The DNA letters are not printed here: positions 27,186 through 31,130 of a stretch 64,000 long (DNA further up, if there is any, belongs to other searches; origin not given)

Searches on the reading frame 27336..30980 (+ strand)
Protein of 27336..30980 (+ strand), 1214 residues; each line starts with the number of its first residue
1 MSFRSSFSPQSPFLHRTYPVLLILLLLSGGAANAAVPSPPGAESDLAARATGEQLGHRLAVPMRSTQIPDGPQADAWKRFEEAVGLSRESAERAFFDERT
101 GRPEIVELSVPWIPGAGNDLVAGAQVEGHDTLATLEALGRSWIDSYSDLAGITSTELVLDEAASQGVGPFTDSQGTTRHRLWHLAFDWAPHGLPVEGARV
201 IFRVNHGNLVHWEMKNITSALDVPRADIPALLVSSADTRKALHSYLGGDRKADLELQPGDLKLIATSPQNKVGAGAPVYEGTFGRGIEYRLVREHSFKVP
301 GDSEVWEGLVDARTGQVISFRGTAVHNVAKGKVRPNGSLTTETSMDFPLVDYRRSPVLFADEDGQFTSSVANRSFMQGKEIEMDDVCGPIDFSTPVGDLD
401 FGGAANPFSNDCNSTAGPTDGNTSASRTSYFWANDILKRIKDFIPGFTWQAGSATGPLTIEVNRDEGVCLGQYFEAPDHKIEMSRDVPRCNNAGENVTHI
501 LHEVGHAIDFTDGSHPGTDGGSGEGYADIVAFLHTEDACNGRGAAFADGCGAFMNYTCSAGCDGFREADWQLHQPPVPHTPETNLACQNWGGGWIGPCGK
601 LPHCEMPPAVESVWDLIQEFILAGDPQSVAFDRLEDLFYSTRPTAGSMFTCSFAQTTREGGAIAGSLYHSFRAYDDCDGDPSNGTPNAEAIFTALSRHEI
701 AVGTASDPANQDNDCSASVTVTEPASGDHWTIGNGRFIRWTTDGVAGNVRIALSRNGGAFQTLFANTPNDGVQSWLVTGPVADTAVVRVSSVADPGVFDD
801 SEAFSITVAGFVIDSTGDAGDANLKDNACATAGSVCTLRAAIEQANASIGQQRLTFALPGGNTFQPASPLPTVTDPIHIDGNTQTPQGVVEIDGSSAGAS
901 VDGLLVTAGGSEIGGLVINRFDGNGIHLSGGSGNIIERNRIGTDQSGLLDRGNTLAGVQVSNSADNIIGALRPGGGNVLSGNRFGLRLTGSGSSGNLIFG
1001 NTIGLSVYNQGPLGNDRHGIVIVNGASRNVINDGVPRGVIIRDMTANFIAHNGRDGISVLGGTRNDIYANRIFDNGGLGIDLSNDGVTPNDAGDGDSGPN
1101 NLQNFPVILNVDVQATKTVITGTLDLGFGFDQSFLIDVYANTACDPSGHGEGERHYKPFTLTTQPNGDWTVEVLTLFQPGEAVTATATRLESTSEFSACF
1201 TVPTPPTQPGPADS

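Call 29: search_protein_families(library=pfam, proteins=[window:27336-30980:+], max_evalue=0.001)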
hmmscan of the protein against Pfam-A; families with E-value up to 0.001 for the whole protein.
window:27336-30980:+ (1214 aa): 2 families
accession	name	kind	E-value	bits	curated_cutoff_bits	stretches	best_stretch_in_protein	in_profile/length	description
PF13229.12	Beta_helix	-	4.8e-07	30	25.9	0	890-1031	34-153/158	Right handed beta helix region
PF05048.19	NosD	-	0.0005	20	23.6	0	919-1080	14-153/212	Periplasmic copper-binding protein (NosD)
